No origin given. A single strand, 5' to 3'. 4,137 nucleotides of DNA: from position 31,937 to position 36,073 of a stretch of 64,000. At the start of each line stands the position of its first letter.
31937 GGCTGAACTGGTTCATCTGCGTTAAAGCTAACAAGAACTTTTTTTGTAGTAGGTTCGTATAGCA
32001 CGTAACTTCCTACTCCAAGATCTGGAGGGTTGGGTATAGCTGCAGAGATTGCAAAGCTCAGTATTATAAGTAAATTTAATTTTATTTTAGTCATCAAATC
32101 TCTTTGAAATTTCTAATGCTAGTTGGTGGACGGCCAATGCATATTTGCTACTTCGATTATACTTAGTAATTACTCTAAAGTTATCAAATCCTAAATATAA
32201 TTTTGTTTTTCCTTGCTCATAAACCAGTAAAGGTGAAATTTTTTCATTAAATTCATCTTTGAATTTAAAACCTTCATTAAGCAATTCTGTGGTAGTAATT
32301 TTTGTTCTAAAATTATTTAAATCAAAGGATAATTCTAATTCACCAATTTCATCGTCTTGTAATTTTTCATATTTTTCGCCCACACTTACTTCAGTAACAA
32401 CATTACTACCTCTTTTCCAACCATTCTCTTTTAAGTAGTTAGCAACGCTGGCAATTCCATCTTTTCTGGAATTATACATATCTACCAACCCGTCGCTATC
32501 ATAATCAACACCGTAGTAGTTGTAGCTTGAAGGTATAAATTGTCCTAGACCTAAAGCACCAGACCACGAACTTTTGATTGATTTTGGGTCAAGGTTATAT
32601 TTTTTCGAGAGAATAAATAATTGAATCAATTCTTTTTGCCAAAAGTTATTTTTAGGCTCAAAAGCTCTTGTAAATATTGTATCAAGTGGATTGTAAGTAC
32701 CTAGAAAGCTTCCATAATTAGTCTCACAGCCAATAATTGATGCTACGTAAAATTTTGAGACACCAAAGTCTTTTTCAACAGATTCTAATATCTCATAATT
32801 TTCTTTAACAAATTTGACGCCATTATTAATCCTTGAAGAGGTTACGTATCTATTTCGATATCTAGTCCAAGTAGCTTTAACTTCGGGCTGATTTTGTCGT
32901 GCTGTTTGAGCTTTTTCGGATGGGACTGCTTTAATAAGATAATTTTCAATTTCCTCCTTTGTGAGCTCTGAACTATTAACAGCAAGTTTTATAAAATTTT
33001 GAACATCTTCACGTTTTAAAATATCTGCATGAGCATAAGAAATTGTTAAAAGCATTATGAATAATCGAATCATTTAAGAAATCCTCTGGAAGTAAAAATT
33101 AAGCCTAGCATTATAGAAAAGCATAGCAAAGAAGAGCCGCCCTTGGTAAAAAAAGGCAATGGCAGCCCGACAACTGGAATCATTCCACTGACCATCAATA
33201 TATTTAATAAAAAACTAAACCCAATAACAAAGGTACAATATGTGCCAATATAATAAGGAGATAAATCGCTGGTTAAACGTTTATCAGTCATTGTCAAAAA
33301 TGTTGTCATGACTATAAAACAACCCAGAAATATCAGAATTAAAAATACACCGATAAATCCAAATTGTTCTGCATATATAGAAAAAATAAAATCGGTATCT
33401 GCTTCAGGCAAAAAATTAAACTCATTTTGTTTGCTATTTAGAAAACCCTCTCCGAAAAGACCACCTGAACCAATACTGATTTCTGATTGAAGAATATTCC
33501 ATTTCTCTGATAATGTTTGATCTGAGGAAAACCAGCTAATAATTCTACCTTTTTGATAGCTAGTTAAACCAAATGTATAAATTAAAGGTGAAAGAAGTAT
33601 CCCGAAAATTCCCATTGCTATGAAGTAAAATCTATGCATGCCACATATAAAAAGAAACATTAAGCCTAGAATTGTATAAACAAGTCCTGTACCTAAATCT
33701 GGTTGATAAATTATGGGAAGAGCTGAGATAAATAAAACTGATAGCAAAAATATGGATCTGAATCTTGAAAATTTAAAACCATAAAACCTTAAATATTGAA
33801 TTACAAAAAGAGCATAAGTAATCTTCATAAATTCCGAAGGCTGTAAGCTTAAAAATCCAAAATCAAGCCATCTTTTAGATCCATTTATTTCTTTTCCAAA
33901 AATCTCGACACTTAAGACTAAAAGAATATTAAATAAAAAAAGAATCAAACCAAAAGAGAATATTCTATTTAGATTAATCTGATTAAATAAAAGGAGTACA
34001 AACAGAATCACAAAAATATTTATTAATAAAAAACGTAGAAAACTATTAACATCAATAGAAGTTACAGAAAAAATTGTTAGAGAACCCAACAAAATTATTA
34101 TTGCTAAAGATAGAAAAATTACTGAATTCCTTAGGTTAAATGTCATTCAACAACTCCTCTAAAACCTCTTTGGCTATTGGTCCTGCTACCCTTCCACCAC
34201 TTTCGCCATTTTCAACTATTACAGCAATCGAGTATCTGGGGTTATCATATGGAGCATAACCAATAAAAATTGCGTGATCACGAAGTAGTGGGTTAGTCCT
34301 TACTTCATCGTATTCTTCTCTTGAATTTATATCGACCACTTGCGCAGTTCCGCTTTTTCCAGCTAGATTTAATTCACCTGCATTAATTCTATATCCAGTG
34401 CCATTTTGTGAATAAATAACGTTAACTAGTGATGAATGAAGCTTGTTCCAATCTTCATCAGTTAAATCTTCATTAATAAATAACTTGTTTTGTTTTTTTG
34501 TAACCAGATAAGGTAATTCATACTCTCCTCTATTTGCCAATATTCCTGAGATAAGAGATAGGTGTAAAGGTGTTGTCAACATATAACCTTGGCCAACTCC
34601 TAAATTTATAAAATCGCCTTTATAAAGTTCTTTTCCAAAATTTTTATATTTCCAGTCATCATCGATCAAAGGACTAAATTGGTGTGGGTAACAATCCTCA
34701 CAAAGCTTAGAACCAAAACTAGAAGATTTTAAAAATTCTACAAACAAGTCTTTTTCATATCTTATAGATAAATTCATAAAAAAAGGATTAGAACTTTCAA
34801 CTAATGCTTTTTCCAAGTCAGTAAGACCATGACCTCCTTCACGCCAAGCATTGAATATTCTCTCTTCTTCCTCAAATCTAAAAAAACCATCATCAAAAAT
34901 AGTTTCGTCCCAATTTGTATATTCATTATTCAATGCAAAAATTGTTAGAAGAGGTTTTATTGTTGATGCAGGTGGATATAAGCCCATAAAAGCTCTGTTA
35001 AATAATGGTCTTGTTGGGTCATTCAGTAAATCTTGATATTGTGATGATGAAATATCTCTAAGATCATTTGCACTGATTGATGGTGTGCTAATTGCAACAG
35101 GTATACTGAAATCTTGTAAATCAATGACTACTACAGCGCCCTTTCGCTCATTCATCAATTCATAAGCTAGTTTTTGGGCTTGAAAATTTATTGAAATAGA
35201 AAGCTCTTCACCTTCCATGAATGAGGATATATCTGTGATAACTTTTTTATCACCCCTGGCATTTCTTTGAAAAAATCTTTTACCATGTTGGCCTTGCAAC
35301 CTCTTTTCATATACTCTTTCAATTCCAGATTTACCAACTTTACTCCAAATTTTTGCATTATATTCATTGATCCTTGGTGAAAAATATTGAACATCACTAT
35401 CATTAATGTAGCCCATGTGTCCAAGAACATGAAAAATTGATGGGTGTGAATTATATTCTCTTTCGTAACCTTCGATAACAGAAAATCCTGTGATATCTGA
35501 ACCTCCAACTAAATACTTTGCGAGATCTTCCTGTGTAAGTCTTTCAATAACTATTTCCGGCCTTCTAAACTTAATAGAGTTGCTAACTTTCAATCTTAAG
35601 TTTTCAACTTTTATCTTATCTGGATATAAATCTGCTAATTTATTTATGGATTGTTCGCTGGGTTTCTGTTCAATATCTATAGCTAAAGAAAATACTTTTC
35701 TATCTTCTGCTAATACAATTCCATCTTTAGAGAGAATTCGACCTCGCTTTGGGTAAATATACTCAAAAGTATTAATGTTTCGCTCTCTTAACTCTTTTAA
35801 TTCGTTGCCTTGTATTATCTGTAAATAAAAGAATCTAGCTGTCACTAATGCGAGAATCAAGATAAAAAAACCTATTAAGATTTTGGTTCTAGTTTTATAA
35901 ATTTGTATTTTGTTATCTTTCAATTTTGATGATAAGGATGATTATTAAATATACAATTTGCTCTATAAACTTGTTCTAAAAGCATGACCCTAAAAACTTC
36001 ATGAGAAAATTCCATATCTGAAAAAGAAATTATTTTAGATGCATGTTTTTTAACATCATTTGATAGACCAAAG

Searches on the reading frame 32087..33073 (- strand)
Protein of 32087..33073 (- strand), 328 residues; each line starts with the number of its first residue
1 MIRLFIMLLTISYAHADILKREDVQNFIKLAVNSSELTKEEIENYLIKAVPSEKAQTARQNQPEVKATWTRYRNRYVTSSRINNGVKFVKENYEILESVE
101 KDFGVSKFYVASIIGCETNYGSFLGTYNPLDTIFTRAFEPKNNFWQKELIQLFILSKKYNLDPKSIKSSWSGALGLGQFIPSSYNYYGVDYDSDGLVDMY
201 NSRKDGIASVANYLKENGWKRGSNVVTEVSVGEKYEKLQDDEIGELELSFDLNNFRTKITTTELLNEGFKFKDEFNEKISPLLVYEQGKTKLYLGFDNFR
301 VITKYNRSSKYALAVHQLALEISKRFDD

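Call 21: search_protein_families(library=pfam, proteins=[window:32087-33073:-], max_evalue=0.0001)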
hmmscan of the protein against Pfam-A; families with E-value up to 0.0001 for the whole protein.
window:32087-33073:- (328 aa): 1 family
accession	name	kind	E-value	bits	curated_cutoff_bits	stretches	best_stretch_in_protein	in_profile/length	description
PF13406.11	SLT_2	-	2.1e-76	257.4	24.3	1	22-319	4-291/292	Transglycosylase SLT domain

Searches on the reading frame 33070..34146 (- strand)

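Call 21: search_protein_families(library=pfam, proteins=[window:33070-34146:-], max_evalue=0.0001)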
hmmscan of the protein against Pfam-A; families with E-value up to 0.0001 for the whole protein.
window:33070-34146:- (358 aa): 1 family
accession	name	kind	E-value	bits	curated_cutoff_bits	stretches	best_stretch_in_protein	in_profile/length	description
PF01098.24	FTSW_RODA_SPOVE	-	1.8e-69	234.8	26.4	1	12-351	6-348/356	Cell cycle protein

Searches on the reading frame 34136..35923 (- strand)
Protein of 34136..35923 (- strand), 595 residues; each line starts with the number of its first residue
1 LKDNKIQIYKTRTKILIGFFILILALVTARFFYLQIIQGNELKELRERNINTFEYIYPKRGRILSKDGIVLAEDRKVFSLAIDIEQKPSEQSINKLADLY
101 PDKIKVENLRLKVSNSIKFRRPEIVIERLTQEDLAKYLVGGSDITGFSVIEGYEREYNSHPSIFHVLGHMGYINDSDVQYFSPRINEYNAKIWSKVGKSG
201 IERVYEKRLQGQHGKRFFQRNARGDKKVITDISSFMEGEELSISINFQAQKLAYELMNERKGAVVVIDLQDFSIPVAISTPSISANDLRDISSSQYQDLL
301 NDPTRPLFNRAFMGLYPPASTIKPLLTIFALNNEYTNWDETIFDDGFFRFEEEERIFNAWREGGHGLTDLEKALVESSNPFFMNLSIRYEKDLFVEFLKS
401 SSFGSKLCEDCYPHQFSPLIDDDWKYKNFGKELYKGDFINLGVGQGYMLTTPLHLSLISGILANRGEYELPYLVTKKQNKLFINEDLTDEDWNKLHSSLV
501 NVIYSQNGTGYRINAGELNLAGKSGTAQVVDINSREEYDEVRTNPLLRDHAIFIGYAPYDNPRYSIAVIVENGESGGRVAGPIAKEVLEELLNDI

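Call 21: search_protein_families(library=pfam, proteins=[window:34136-35923:-], max_evalue=0.0001)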
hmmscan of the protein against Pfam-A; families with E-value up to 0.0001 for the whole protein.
window:34136-35923:- (595 aa): 2 families
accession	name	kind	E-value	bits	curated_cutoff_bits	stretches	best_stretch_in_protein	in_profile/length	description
PF00905.27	Transpeptidase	-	9e-42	143.7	22.1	1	262-589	1-299/299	Penicillin binding protein transpeptidase domain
PF03717.20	PBP_dimer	-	3.6e-26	93.1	24.4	1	56-225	2-174/180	Penicillin-binding Protein dimerisation domain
